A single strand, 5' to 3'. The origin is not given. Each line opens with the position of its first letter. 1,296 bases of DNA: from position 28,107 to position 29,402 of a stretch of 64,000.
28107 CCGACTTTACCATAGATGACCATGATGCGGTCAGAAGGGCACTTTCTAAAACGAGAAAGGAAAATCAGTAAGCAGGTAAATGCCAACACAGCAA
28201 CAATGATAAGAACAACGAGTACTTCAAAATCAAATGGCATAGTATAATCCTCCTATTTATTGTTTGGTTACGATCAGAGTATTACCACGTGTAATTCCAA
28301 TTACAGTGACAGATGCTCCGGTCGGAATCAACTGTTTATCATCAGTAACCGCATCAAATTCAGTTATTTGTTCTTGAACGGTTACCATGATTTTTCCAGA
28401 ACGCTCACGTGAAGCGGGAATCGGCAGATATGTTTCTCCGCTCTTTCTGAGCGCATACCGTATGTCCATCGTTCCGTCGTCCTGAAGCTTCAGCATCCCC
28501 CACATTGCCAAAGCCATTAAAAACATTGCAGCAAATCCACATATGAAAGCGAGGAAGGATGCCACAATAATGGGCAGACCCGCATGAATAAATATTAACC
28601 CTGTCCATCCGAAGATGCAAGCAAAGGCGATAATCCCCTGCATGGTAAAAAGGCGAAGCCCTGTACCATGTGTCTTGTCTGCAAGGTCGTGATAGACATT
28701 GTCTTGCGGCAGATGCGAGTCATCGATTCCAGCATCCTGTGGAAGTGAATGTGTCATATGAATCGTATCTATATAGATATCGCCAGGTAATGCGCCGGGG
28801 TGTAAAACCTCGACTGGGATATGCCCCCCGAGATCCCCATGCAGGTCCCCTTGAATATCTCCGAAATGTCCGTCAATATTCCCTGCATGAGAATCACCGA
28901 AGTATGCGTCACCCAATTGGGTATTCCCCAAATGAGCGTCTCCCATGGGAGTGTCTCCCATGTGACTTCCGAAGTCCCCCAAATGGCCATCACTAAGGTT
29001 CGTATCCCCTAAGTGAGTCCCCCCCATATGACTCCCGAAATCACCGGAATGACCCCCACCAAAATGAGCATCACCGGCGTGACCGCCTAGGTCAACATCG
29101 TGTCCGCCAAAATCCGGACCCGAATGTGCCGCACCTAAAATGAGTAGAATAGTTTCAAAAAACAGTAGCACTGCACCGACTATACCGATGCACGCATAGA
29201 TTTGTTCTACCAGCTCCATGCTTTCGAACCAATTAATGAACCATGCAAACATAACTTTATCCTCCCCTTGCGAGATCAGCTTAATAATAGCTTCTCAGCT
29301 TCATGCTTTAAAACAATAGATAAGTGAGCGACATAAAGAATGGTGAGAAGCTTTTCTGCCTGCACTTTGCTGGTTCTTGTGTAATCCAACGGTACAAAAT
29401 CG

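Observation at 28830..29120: ~100-residue His-Gly-Asp degenerate repeat (GHxGD)n inserted in an NfeD-family flotillin partner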

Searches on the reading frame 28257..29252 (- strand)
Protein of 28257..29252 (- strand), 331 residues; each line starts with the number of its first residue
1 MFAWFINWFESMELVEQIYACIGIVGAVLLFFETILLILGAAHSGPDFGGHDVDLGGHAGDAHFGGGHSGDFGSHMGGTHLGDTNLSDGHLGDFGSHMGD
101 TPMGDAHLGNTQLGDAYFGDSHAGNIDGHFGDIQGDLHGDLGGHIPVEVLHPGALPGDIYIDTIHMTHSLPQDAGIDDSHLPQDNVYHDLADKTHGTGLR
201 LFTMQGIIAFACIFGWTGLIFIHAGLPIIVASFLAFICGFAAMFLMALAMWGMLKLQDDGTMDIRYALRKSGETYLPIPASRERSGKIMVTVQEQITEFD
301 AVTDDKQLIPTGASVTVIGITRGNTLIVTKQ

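Call 3: search_protein_families(library=pfam, proteins=[window:28257-29252:-], max_evalue=0.1)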
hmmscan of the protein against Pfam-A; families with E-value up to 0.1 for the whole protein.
window:28257-29252:- (331 aa): 1 family
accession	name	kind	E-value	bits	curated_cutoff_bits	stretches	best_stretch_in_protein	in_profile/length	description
PF01957.25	NfeD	-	0.016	15.8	29.1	1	298-330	27-57/57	NfeD-like C-terminal, partner-binding domain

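Call 4: search_protein_families(library=ncbifam, proteins=[window:28257-29252:-], max_evalue=0.1)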
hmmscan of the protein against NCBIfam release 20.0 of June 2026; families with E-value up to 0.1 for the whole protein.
window:28257-29252:- (331 aa): 0 families

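Call 7: find_homologous_proteins(query=window:28260-29252:-, max_evalue=0.001)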
Query window:28260-29252:- (331 aa): 50 proteins with E <= 0.001 among 3536 candidates.
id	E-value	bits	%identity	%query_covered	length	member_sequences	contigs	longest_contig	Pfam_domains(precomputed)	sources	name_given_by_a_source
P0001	1.3e-221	753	100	100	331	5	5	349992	-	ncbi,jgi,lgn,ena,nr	ncbi:MAG TPA: hypothetical protein PK567_01030 [Bacillota bacterium]|nr:hypothetical protein [Bacill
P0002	4.3e-79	285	49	99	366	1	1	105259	-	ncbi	-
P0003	6.8e-77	277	49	99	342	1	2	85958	-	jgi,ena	-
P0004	1.1e-76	277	48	99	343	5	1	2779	-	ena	-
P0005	7.5e-76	274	47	99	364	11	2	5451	-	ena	-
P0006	8.3e-76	274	48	99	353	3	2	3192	-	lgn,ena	-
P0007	9.8e-76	274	47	99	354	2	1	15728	-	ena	-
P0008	1.6e-75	273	64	48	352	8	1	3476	-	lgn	-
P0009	9.9e-75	270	47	99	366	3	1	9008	-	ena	-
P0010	4.5e-74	268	45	99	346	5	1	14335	-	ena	-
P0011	7.2e-74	267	49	99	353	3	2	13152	-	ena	-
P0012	1.6e-73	266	46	99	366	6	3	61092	-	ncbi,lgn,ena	-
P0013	1.8e-73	266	63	48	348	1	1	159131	-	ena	-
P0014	3.5e-73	265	46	99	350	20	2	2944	-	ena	-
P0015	2.0e-72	263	48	99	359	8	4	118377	-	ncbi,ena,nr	ncbi:MAG: NfeD family protein [Clostridiales bacterium]|nr:NfeD family protein [Clostridiales bacter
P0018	1.1e-71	260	45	99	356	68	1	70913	-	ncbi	-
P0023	9.6e-69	251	47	99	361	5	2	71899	-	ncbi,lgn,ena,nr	ncbi:MAG: NfeD family protein [Clostridiales bacterium]|nr:NfeD family protein [Clostridiales bacter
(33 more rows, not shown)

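Call 13: find_encoding_contigs(protein=P0002, flank=6000, max_places=3)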
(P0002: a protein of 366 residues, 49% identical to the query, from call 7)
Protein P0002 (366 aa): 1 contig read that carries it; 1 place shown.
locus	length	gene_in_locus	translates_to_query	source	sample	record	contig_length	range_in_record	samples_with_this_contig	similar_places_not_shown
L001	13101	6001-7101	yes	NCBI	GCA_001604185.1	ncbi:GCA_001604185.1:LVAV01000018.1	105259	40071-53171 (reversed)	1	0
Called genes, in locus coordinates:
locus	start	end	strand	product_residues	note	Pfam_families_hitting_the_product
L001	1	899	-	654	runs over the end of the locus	PF13407:Peripla_BP_4 (faint), PF13377:Peripla_BP_3, PF00990:GGDEF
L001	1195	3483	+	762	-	PF00330:Aconitase, PF00694:Aconitase_C (weak)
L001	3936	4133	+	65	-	PF07963:N_methyl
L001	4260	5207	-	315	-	PF00561:Abhydrolase_1, PF12146:Hydrolase_4, PF12697:Abhydrolase_6 (weak)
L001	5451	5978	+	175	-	PF08876:DUF1836, PF13411:MerR_1 (faint)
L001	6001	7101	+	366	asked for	-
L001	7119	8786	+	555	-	-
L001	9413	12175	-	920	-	-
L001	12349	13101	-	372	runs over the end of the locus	PF11187:Mbeg1-like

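Call 15: search_protein_representatives(protein=window:28260-29252:-)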
Query: 331 residues. Proteins with E-value up to 0.001 (for the whole library): 2236; up to 1e-10: 997; up to 1e-30: 55. The best 150 are listed.
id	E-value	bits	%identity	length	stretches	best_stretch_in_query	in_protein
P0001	4.2e-222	753.3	100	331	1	1-331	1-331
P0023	3.1e-69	250.5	52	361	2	50-330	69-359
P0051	4.4e-50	187.5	49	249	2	192-330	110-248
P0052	7.1e-46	173.7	47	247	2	189-330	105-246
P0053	1.3e-44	169.6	49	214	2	180-330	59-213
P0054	2.6e-41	158.7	46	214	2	189-330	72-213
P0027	9.5e-39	150.2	46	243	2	185-330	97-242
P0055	1.7e-38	149.4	41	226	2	185-329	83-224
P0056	1.9e-38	149.3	46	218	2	195-329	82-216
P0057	6.9e-38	147.4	38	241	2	189-328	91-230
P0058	3.6e-37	145.1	42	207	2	171-330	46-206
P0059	9.1e-37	143.7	40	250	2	127-329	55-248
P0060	1.6e-36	143.0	50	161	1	176-330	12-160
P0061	5.4e-36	141.2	43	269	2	152-328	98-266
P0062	2.2e-35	139.2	48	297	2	189-330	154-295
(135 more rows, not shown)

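Call 17: list_cluster_members(proteins=[P0001, P0023, P0018])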
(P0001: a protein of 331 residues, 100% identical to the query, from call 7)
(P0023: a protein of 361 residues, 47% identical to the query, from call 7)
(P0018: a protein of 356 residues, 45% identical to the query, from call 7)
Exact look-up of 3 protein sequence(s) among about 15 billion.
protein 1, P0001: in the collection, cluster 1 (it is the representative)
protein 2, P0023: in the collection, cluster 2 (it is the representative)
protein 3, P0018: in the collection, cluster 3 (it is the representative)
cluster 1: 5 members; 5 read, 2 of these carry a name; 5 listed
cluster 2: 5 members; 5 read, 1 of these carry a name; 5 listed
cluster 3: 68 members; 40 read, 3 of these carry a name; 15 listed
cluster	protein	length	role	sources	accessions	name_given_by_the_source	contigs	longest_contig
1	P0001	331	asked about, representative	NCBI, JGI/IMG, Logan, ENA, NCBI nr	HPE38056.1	MAG TPA: hypothetical protein PK567_01030 [Bacillota bacterium] | hypothetical protein [Bacillota bacterium]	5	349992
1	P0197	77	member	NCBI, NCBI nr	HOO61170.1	MAG TPA: hypothetical protein PKV44_01925, partial [Bacillota bacterium] | hypothetical protein [Bacillota bacterium]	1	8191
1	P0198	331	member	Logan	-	-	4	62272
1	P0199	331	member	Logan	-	-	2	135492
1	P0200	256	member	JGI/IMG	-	-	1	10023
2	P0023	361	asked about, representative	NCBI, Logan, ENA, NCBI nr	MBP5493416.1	MAG: NfeD family protein [Clostridiales bacterium] | NfeD family protein [Clostridiales bacterium]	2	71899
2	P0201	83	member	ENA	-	-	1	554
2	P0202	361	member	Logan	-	-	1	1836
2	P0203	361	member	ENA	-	-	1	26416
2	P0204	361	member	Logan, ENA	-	-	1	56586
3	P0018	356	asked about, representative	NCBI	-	-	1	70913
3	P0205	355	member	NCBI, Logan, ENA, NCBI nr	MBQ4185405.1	MAG: NfeD family protein [Clostridiales bacterium] | NfeD family protein [Clostridiales bacterium]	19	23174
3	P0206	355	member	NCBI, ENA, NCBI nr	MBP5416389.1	MAG: NfeD family protein [Clostridiales bacterium] | NfeD family protein [Clostridiales bacterium]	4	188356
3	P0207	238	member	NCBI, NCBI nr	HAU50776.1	MAG TPA: hypothetical protein DCW43_03275, partial [Clostridiales bacterium] | hypothetical protein [Clostridiales bacterium]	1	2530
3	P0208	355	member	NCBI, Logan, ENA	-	-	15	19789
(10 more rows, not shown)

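Call 24: search_solved_structures(query=A1, max_evalue=10, show_alignments=2)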
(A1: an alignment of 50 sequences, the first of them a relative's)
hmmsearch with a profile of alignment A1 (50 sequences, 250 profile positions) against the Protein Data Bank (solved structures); distinct sequences matched with E-value up to 10: 4.
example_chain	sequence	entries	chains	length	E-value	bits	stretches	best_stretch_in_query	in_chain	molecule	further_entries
8prj_A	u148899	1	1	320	0.00066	22.6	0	173-194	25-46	v31Bagel8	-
8pra_A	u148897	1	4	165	0.032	17.1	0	173-194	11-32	Cell surface protein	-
8prs_A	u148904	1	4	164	0.14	15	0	173-194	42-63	nvBagel4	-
2k14_A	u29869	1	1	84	0.71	12.7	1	188-242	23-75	YuaF protein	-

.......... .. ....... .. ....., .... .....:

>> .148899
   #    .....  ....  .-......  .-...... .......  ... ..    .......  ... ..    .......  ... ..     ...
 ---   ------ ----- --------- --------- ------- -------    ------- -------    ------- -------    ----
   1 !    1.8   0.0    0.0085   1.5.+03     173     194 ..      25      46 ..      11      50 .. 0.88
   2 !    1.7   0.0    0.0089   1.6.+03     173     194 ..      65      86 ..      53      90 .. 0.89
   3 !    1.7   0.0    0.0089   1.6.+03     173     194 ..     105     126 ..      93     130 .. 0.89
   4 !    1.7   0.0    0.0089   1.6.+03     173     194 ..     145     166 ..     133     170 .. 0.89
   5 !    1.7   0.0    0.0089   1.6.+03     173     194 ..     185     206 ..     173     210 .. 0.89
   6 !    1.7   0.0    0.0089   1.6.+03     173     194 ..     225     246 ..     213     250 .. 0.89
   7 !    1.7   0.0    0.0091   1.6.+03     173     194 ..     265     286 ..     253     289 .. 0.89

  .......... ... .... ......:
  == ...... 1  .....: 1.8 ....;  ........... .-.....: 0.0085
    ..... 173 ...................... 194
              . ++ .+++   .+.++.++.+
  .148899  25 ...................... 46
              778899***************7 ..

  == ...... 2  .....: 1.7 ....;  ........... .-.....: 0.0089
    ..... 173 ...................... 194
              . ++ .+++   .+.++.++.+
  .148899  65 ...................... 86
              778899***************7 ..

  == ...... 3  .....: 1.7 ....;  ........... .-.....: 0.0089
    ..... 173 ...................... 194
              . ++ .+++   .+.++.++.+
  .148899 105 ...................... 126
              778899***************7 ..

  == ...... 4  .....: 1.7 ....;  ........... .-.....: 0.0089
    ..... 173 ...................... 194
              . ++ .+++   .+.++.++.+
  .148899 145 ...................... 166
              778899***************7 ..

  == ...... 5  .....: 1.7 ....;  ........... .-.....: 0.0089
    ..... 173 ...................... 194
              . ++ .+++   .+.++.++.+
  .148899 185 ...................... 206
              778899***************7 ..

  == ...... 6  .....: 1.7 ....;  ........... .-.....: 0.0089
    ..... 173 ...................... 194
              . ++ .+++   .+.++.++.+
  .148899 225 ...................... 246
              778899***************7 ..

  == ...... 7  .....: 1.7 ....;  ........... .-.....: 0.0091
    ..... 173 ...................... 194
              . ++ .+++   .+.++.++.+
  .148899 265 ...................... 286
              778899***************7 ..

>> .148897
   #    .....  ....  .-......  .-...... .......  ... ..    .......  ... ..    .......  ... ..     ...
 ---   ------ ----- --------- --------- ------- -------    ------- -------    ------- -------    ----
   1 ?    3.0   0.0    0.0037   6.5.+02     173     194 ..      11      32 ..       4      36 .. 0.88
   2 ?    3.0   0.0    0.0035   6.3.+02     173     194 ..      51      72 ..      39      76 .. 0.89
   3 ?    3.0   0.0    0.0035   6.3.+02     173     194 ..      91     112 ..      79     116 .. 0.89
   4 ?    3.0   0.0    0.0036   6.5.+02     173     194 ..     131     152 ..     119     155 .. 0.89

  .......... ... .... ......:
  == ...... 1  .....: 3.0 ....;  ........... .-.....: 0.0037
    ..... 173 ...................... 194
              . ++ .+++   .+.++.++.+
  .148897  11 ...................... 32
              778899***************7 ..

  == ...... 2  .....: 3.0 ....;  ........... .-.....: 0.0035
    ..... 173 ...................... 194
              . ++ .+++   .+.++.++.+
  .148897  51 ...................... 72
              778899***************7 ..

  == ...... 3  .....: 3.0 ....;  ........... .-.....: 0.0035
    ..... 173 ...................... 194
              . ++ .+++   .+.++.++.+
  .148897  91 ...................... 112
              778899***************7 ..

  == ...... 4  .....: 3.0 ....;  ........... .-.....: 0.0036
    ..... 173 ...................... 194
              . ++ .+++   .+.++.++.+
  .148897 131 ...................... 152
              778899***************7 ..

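Call 25: search_protein_families(library=pfam, alignment_id=A1, max_evalue=0.1)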
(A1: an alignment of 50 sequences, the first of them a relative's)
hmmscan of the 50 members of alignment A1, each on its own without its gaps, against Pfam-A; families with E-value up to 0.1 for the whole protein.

A. member 1, P0001 (331 aa): 1 family
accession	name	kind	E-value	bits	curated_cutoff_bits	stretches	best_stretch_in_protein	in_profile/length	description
PF01957.25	NfeD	-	0.016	15.8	29.1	1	298-330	27-57/57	NfeD-like C-terminal, partner-binding domain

B. families by the number of members that match (of 50 scanned): 17 families
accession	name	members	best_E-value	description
PF01957.25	NfeD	39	0.00028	NfeD-like C-terminal, partner-binding domain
PF20154.4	LNT_N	6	0.00022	Apolipoprotein N-acyltransferase N-terminal domain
PF22807.2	TrAA12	4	0.0053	TrAA12-like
PF04893.22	Yip1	2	0.006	Yip1 domain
PF06305.16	LapA_dom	2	0.03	Lipopolysaccharide assembly protein A domain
PF07219.19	HemY_N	1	0.00017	HemY protein N-terminus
PF13782.11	SpoVAB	1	0.0032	Stage V sporulation protein AB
PF11992.13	TgpA_N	1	0.0049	TgpA N-terminal domain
PF11457.13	DUF3021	1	0.012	Protein of unknown function (DUF3021)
PF13953.12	PapC_C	1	0.019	PapC C-terminal domain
PF07332.16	Phage_holin_3_6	1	0.029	Putative Actinobacterial Holin-X, holin superfamily III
PF13884.11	Peptidase_S74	1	0.029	Chaperone of endosialidase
PF20988.2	SidF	1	0.036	Phosphoinositide phosphatase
PF20990.2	DUF2207_C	1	0.059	Predicted membrane protein (DUF2207) C-terminal domain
PF00335.26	Tetraspanin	1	0.064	Tetraspanin family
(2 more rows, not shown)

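Call 28: find_related_loci(query=A2, collection=genome_contigs, flank=4000)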
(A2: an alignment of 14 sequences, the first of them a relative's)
Query A2 (331 aa) in genome_contigs; peptide patterns used: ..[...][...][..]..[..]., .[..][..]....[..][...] (x = any residue, [..] = any of these).
439 stretches matched a pattern; 226 encode a relative of the query (tblastn E <= 1e-3); the best 80 are kept; 80 distinct loci.
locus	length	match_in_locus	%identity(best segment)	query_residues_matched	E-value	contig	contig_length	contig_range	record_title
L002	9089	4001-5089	49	4-331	3e-86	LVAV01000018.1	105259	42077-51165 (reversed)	MAG: Clostridiales bacterium Firm_16 _contig_14972, whole genome shotgun sequence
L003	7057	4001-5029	46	4-331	6e-83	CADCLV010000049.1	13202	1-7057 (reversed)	MAG: Ruminococcaceae bacterium isolate RUG14762 genome assembly, contig: RUG14762_asm_49, whole genome shotgun sequence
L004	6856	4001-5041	44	4-331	3e-80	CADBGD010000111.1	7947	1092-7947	MAG: Ruminococcaceae bacterium isolate RUG13936 genome assembly, contig: RUG13936_asm_111, whole genome shotgun sequence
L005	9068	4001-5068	48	4-331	5e-79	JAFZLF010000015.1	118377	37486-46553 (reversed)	MAG: Clostridiales bacterium isolate RGIG7868 Water_buffalos_Reticulum-4__c176765, whole genome shotgun sequence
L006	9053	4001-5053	48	4-331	3e-79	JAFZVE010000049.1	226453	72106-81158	MAG: Clostridiales bacterium isolate RGIG8127 Water_buffalos_Rumen-3__c1142783, whole genome shotgun sequence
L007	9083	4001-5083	47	4-331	8e-77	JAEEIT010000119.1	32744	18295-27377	MAG: Clostridia bacterium isolate Tb.RUG.152 k141_6558622_flag=0_multi=34.2909_len=32744, whole genome shotgun sequence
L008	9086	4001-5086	46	4-330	6e-76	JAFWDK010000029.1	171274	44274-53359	MAG: Clostridiales bacterium isolate RGIG5638 Sheep_Duodenum-3__c592520, whole genome shotgun sequence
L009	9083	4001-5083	47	4-331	1e-75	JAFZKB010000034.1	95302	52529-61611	MAG: Clostridiales bacterium isolate RGIG7838 Water_buffalos_Reticulum-4__c990606, whole genome shotgun sequence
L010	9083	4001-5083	46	4-331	3e-75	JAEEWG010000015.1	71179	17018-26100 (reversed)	MAG: Clostridia bacterium isolate Tb.RUG.474 NODE_1115_length_71179_cov_3.041364, whole genome shotgun sequence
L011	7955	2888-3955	45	4-330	1e-74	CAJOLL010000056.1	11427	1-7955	uncultured Clostridia bacterium isolate Reindeer_1_mag_36 genome assembly, contig: scaffold_6537, whole genome shotgun s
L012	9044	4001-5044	43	1-331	2e-72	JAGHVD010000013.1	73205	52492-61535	MAG: Candidatus Scatonaster coprocaballi isolate E5_MB2_10 c_000001029686, whole genome shotgun sequence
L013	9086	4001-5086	47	5-331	9e-73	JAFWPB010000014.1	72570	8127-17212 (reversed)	MAG: Clostridiales bacterium isolate RGIG5941 Sheep_Omasum-1__c183937, whole genome shotgun sequence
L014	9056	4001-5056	46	4-331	1e-72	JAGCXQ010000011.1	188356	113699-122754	MAG: Clostridiales bacterium isolate RGIG10216 Yak_Rumen-5__c488919, whole genome shotgun sequence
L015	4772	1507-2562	45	4-331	7e-72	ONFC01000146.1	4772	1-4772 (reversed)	uncultured Clostridiales bacterium isolate RUG251 genome assembly, contig: scaffold_12125, whole genome shotgun sequence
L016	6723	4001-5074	47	4-331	1e-71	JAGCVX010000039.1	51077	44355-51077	MAG: Clostridiales bacterium isolate RGIG10171 Yak_Rumen-4__c2215897, whole genome shotgun sequence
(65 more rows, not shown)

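Call 36: predict_structure(alignment_id=A1)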
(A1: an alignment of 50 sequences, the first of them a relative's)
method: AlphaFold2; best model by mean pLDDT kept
length: 331 residues; sequences in the alignment: 50
mean_pLDDT: 68.7   pTM: 0.51
mean pLDDT of the five models: 68.7, 68.4, 68.1, 67.3, 67.2
residues with pLDDT >= 90: 132; 70-90: 39; 50-70: 20; < 50: 140
segments of 3 or more residues with pLDDT < 50: 43-99, 103-154, 156-168, 187-196
pLDDT, mean of each block of 10 residues (from residue 1): 94 97 97 87 46 41 39 42 42 44 44 38 37 36 40 44 42 52 48 54 89 98 97 98 92 77 85 95 93 90 97 97 92 92
secondary structure, 60 per line:
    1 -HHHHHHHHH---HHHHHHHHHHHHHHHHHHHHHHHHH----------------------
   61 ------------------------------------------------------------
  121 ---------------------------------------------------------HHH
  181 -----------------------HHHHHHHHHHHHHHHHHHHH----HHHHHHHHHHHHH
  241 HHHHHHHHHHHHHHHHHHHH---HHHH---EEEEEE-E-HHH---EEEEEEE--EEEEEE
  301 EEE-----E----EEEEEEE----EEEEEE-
elements in order: H2-10 H14-38 H204-223 H228-260 H264-267 E271-276 E286-292 E295-303 E314-320 E325-330

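Call 38: fold_search(model_id=the predicted structure, library=pdb)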
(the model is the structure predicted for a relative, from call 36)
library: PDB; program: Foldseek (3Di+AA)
matches with E <= 10: 496; with E <= 0.001: 4
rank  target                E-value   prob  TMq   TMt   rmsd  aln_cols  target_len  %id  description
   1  2k14_MODEL_1_A        7.4e-05  1.00  0.17  0.60   5.4        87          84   22  Solution structure of the soluble domain of the NfeD protein YuaF from Bacillus subtilis (released 2008-08-26)
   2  3cp0                  1.2e-04  1.00  0.17  0.77   2.7        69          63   28  Crystal structure of the soluble domain of membrane protein implicated in regulation of membrane protease activity from  (released 2008-04-15)
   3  8z5g_AA               1.3e-04  1.00  0.16  0.35  12.8       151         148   16  Cryo-EM structure of E.coli SPFH-NfeD family protein complex QmcA-YbbJ (released 2024-08-21)
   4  3wwv                  6.1e-04  1.00  0.17  0.78   2.9        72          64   19  C-terminal domain of stomatin operon partner protein 1510-C from Pyrococcus horikoshii (released 2014-10-01)
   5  2yv5                  2.2e-02  0.99  0.13  0.15   3.9        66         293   20  Crystal structure of Yjeq from Aquifex aeolicus (released 2008-04-15)
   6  4o1n_D                2.5e-02  0.75  0.11  0.17   6.5        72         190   24  Crystal structure of Staphylococcal superantigen-like protein SAOUHSC_00383 (released 2014-12-24)
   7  4rh6_B                6.5e-02  0.28  0.11  0.15   7.4        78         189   19  2.9 Angstrom Crystal Structure of Putative Exotoxin 3 from Staphylococcus aureus. (released 2014-10-29)
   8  3au7                  7.8e-02  0.87  0.13  0.12   5.4        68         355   16  Crystal structure of the ZRD-deleted mutant of TiaS in complex with agmatine (released 2011-10-19)
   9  1k0r_A                1.0e-01  0.72  0.15  0.16   5.5        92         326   14  Crystal Structure of Mycobacterium tuberculosis NusA (released 2001-12-21)
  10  7tlh_D                1.0e-01  0.60  0.14  0.31   8.7        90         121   12  Murine meteorin C-terminal NTR domain (released 2023-01-25)
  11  2eqs_MODEL_1_A        1.0e-01  0.54  0.12  0.31   6.4        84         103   10  Solution structure of the S1 RNA binding domain of human ATP-dependent RNA helicase DHX8 (released 2007-10-02)
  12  5aj0_BX               1.1e-01  0.92  0.17  0.35   4.5        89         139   13  Cryo electron microscopy of actively translating human polysomes (POST state). (released 2015-05-20)
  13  7ttz_D                1.1e-01  0.25  0.12  0.17   7.1        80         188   20  Heterodimeric IgA Fc in complex with Staphylococcus aureus protein SSL7 (released 2023-02-01)
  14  7tlh_A                1.2e-01  0.63  0.15  0.33   9.1        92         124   14  Murine meteorin C-terminal NTR domain (released 2023-01-25)
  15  7dcy                  1.3e-01  0.51  0.14  0.08   9.1       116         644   10  Apo form of Mycoplasma genitalium RNase R (released 2021-03-17)
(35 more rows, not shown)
